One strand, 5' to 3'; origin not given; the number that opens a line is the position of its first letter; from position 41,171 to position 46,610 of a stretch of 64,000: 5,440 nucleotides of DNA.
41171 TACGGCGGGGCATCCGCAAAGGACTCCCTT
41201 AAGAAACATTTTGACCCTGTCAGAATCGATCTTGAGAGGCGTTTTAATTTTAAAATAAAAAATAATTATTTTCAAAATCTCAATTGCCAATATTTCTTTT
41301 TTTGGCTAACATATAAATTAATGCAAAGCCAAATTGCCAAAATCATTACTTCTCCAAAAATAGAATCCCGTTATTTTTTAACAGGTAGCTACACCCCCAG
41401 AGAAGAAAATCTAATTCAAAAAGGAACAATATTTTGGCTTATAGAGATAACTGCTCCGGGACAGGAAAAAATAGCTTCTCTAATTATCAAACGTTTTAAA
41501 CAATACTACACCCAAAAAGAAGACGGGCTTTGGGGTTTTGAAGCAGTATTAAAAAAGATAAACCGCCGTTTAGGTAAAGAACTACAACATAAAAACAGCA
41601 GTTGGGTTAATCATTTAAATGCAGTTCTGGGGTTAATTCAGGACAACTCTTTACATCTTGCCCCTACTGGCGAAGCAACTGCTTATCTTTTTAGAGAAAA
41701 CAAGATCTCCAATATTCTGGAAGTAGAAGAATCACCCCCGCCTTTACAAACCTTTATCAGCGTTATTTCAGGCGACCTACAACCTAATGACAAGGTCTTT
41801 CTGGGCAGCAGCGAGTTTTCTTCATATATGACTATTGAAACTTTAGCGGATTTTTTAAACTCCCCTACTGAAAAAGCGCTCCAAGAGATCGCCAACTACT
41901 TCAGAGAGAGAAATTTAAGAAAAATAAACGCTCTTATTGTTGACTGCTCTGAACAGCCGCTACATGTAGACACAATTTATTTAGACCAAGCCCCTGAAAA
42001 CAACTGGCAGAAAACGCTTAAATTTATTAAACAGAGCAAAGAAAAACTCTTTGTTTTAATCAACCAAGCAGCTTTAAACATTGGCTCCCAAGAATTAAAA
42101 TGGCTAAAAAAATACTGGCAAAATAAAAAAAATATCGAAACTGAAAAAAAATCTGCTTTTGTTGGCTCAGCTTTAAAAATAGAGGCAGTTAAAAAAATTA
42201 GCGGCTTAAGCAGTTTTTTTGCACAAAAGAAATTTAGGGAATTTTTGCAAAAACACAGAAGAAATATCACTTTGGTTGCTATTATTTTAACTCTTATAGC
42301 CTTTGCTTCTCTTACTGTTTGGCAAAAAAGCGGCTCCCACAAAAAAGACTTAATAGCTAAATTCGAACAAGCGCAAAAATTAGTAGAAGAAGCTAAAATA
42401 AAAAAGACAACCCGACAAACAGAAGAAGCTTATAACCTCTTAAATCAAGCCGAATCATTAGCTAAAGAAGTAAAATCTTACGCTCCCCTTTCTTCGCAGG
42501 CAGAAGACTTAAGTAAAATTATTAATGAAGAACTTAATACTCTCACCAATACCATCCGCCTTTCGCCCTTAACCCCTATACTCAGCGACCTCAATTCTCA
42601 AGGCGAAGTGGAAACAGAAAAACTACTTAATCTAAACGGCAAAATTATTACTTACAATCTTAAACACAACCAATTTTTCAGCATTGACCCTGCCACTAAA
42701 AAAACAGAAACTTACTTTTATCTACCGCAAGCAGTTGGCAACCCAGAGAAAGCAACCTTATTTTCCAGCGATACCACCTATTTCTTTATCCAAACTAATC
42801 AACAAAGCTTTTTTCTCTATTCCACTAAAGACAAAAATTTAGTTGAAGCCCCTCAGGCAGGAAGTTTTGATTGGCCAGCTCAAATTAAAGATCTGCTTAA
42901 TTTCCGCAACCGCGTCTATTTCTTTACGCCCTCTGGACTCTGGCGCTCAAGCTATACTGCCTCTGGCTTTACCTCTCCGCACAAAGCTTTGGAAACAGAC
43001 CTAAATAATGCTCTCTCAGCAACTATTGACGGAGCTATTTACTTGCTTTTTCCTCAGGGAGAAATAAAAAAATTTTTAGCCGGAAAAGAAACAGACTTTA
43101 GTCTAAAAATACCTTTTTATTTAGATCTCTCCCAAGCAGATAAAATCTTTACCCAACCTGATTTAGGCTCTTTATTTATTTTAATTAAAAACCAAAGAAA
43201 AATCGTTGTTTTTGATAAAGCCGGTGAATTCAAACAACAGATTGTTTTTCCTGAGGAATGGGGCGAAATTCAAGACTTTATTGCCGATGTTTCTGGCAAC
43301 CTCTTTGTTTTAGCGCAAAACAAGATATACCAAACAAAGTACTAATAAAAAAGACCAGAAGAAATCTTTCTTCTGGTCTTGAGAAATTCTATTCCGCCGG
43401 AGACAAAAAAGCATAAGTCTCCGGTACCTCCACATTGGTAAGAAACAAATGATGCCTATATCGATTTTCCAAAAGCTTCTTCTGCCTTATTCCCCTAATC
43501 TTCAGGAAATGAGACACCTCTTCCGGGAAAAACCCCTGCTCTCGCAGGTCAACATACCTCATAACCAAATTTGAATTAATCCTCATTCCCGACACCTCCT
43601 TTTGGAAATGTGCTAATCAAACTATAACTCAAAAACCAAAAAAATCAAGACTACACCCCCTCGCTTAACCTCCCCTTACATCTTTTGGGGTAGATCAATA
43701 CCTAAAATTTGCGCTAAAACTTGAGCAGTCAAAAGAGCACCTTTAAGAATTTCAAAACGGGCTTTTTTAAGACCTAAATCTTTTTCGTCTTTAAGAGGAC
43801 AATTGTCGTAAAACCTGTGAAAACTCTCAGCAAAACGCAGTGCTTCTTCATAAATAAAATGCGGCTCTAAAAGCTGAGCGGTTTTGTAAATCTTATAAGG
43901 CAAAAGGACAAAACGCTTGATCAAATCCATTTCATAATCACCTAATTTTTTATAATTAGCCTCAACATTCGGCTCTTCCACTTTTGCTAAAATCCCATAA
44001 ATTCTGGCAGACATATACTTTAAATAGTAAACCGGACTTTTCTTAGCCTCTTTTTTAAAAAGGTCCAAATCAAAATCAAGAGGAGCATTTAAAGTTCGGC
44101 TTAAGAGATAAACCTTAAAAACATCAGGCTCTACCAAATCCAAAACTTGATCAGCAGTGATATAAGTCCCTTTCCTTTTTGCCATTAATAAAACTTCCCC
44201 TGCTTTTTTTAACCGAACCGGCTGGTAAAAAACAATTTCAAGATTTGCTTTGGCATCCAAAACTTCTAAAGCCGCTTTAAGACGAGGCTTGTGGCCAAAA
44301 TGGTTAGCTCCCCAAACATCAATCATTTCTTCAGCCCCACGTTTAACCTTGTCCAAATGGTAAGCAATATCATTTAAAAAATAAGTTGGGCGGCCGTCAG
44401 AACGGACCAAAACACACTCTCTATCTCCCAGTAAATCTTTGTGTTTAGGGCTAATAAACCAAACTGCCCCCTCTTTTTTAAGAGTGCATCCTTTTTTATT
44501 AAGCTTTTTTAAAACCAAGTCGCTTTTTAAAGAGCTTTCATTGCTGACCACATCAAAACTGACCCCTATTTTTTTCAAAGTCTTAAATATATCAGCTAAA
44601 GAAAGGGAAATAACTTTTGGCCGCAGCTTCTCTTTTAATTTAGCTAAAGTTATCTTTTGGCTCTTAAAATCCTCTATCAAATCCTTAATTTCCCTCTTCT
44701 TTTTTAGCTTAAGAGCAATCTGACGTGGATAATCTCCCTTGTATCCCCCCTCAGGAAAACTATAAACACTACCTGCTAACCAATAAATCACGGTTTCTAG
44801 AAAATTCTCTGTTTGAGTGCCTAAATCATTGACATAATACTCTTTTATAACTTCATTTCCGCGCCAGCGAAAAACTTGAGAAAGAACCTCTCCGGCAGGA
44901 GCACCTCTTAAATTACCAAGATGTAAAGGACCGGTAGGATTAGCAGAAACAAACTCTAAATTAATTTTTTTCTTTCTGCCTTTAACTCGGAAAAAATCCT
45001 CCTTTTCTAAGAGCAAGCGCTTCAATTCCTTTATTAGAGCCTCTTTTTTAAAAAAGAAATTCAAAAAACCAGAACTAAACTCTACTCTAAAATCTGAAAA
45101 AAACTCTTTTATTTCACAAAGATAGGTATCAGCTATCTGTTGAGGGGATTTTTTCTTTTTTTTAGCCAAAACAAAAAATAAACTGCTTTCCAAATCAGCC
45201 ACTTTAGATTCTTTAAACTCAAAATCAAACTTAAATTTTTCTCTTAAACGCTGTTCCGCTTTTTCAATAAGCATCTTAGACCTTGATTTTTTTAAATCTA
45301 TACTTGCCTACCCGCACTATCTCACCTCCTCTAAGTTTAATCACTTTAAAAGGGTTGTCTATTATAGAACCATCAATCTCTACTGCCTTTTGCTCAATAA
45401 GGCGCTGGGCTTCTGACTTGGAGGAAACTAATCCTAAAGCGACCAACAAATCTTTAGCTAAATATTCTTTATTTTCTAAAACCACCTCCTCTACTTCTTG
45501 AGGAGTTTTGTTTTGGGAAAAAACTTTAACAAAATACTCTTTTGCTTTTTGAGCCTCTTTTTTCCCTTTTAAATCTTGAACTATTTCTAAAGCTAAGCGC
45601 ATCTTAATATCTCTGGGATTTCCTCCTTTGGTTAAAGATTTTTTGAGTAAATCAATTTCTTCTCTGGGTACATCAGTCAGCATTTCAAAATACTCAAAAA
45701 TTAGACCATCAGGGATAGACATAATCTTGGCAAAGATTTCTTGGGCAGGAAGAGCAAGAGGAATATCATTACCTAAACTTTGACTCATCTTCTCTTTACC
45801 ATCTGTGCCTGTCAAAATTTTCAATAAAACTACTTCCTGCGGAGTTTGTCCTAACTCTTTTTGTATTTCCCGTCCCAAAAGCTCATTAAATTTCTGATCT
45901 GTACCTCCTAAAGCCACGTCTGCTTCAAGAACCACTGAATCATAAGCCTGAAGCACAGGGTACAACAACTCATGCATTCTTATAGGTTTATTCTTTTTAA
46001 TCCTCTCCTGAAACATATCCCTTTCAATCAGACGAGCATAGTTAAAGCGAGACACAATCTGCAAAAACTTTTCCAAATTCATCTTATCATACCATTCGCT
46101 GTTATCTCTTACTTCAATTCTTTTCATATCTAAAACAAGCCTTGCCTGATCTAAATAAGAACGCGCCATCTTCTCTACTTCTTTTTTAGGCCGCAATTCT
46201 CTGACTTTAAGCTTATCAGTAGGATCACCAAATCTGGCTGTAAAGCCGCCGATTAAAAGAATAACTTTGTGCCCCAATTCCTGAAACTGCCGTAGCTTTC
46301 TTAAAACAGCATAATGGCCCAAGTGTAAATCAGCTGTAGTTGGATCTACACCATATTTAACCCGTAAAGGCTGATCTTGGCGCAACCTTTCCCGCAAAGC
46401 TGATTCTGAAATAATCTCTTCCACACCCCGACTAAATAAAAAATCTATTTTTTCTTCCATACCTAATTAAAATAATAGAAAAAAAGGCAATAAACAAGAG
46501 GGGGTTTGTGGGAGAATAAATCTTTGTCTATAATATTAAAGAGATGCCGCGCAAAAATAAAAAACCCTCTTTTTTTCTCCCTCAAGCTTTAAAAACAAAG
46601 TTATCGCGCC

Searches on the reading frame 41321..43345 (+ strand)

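Call 16: search_protein_families(library=pfam, proteins=[window:41321-43345:+], max_evalue=0.01)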
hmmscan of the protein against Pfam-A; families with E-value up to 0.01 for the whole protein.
window:41321-43345:+ (674 aa): 1 family
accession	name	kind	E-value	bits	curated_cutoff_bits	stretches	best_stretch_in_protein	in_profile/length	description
PF06008.19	Laminin_I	-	0.0012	19.1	34.6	1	341-407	117-184/259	Laminin Domain I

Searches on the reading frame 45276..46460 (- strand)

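Call 40: search_protein_families(library=pfam, proteins=[window:45276-46460:-], max_evalue=0.001)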
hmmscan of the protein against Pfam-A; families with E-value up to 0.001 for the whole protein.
window:45276-46460:- (394 aa): 4 families
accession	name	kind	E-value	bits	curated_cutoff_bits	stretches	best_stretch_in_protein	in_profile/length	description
PF00579.31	tRNA-synt_1b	-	6.3e-69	232.9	21.1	1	29-314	3-291/292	tRNA synthetases class I (W and Y)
PF01479.30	S4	-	4e-08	33.3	22.8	1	338-370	6-38/48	S4 domain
PF22421.1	SYY_C-terminal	-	4.9e-05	23.6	27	1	321-367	7-53/83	Tyrosine--tRNA ligase SYY-like C-terminal domain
PF16714.10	TyrRSs_C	-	0.00033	20.9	30.6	1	337-364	25-52/120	Tyrosyl-tRNA synthetase C-terminal domain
